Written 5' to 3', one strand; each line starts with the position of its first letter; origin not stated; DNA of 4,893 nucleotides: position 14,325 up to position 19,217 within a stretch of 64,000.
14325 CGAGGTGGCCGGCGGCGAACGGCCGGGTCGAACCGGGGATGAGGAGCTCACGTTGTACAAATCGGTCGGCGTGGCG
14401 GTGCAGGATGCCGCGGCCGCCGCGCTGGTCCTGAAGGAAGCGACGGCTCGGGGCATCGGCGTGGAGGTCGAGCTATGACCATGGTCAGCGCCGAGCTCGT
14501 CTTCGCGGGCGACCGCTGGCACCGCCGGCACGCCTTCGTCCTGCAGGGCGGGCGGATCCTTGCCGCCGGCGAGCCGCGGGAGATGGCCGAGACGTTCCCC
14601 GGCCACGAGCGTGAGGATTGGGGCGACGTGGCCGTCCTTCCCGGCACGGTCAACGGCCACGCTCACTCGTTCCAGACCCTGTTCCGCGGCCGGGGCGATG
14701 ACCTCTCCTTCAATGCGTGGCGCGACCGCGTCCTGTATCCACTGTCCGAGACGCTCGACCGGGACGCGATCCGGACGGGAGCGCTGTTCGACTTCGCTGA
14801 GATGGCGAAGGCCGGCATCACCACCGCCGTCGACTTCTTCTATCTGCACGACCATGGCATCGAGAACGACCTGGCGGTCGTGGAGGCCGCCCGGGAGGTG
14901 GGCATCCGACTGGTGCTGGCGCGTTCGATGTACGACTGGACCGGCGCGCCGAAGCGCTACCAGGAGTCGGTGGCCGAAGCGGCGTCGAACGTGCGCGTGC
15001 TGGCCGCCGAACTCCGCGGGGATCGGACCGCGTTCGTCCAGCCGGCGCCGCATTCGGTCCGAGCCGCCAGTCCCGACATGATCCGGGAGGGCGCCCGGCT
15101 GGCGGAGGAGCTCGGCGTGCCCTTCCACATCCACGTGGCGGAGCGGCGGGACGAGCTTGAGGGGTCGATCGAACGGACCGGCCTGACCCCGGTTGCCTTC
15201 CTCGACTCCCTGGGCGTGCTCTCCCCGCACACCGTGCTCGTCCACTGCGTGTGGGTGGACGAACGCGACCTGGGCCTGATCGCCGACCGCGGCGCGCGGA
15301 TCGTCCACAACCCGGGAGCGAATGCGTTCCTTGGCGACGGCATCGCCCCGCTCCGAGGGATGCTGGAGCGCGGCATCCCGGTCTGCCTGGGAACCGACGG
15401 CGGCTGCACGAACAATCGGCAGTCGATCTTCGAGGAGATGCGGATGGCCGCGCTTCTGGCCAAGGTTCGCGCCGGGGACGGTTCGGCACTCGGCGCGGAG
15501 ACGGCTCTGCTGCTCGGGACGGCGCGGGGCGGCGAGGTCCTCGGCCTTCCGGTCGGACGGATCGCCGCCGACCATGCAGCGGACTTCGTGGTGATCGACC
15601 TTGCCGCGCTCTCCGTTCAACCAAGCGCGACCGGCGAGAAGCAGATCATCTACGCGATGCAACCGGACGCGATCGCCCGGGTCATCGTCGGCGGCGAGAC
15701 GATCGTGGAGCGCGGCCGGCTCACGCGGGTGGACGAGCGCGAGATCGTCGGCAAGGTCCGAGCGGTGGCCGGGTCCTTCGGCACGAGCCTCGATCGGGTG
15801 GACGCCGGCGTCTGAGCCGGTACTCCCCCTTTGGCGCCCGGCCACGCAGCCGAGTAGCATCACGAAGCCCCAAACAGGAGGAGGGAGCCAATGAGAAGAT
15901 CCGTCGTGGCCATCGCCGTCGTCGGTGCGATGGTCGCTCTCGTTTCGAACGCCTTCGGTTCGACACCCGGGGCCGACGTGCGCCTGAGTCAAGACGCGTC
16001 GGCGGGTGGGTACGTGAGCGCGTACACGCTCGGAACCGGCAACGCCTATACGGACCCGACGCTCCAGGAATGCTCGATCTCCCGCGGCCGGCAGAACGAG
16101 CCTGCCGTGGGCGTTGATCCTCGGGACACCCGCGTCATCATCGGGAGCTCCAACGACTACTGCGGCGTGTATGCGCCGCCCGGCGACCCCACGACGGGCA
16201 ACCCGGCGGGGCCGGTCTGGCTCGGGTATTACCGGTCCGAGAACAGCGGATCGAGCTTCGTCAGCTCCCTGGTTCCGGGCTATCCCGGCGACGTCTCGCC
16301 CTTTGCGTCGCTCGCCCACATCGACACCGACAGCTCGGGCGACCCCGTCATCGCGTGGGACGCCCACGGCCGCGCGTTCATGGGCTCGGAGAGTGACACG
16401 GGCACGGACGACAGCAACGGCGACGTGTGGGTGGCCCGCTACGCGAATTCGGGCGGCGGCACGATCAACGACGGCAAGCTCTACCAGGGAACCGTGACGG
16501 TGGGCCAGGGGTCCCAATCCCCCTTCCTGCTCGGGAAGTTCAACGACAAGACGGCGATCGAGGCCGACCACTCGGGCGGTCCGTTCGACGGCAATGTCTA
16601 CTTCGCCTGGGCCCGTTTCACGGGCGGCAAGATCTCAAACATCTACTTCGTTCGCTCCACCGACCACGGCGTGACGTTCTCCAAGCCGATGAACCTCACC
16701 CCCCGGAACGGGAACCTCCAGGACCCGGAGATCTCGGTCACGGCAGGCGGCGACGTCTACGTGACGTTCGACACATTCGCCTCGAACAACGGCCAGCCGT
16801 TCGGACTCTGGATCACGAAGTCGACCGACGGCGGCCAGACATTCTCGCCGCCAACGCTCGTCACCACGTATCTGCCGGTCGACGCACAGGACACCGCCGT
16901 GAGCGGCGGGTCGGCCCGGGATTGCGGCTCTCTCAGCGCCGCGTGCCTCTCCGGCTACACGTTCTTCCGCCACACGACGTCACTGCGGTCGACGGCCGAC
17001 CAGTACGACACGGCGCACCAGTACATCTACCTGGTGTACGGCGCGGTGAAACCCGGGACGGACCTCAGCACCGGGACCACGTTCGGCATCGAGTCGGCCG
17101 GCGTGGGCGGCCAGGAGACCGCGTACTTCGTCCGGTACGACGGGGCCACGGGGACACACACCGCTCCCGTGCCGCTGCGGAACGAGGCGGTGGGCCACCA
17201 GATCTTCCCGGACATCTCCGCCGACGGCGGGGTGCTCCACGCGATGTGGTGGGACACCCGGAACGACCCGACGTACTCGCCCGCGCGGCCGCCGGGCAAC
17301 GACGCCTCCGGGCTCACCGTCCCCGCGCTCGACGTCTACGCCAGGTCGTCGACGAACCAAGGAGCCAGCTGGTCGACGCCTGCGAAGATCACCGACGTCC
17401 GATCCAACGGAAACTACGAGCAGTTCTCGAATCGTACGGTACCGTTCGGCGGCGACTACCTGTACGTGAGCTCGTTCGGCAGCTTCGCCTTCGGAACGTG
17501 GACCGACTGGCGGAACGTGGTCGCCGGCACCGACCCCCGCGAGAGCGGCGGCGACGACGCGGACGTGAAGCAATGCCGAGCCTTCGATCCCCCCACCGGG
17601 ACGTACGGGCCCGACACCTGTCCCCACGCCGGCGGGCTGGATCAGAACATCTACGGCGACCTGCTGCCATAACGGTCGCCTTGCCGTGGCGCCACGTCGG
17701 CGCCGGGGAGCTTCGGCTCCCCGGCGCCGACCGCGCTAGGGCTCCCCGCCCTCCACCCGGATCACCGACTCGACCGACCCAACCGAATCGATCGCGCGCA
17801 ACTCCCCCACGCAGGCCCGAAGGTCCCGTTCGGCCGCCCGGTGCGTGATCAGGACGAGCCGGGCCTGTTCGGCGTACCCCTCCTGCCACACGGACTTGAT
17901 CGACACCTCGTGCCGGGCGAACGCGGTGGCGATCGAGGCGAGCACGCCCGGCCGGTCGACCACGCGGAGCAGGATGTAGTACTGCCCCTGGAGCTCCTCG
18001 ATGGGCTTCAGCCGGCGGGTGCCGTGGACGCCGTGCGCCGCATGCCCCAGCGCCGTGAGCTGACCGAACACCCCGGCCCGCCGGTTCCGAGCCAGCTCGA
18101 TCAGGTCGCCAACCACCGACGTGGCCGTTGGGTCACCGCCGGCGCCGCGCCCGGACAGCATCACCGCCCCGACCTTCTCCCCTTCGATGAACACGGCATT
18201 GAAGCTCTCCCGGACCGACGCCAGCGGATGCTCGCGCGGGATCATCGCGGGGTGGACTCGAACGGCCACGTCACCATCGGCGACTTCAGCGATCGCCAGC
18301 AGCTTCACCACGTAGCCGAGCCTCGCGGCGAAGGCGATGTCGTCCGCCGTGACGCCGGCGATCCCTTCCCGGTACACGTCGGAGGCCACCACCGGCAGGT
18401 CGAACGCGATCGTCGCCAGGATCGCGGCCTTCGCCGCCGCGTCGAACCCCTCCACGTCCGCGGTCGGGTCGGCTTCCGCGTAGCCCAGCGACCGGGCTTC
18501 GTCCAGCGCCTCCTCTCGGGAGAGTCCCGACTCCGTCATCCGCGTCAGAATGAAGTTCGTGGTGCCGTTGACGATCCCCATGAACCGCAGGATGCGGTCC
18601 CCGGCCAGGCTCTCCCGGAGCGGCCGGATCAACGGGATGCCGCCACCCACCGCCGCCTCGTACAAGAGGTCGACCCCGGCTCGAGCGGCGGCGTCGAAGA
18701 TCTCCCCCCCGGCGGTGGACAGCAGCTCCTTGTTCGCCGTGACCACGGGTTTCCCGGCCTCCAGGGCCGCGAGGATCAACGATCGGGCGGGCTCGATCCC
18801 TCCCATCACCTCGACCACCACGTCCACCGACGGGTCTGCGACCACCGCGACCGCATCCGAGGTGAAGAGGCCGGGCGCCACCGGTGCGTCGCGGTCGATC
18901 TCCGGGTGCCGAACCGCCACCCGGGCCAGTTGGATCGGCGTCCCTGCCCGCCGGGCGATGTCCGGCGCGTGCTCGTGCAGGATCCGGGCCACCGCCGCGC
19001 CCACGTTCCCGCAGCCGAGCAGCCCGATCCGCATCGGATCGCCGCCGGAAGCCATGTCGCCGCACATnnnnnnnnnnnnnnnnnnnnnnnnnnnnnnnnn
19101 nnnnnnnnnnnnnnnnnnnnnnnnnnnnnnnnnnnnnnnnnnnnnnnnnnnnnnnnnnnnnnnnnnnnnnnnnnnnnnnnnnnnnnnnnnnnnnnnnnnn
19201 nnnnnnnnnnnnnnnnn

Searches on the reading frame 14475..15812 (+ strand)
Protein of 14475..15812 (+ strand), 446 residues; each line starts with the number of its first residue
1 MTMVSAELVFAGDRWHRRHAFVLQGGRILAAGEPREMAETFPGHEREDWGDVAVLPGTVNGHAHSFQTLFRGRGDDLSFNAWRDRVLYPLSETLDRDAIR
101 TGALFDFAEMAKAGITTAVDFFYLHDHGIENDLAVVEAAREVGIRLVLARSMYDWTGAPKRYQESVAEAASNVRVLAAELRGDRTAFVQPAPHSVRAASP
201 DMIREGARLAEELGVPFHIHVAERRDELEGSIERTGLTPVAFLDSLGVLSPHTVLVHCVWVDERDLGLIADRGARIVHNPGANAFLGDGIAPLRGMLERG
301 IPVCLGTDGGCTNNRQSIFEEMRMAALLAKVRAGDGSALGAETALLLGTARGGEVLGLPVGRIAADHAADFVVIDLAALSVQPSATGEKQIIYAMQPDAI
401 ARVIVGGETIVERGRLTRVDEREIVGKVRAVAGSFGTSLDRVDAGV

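Call 57: search_protein_families(library=pfam, proteins=[window:14475-15812:+], max_evalue=0.00001)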
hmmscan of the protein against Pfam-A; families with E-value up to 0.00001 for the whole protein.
window:14475-15812:+ (446 aa): 2 families
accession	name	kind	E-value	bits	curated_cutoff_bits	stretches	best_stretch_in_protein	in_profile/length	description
PF01979.26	Amidohydro_1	-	2.7e-55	188.4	25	1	54-409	2-344/345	Amidohydrolase family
PF07969.17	Amidohydro_3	-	1.9e-14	54.4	29.7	1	95-410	153-471/472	Amidohydrolase family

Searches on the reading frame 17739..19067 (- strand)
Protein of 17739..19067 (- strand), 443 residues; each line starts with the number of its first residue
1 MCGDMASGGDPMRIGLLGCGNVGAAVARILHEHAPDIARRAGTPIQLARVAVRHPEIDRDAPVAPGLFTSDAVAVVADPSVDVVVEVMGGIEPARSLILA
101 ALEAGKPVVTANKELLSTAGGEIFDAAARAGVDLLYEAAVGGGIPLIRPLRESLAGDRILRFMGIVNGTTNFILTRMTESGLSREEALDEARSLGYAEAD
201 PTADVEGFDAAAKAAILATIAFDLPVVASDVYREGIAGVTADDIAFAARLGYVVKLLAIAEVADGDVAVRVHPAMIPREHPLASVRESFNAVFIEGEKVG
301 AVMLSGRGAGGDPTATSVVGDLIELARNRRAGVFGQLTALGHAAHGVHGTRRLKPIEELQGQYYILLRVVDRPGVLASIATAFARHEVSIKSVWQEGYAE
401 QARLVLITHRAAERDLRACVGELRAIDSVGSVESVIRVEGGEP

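Call 57: search_protein_families(library=pfam, proteins=[window:17739-19067:-], max_evalue=0.00001)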
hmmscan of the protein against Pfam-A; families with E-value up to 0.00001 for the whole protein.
window:17739-19067:- (443 aa): 3 families
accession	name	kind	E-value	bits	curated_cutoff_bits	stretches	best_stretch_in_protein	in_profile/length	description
PF00742.24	Homoserine_dh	-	7.7e-65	218.4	22.9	1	145-323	1-173/173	Homoserine dehydrogenase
PF03447.22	NAD_binding_3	-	1.2e-20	74.7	24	1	18-137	1-116/116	Homoserine dehydrogenase, NAD binding domain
PF01842.31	ACT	-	1.7e-07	31.3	27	1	363-425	1-63/66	ACT domain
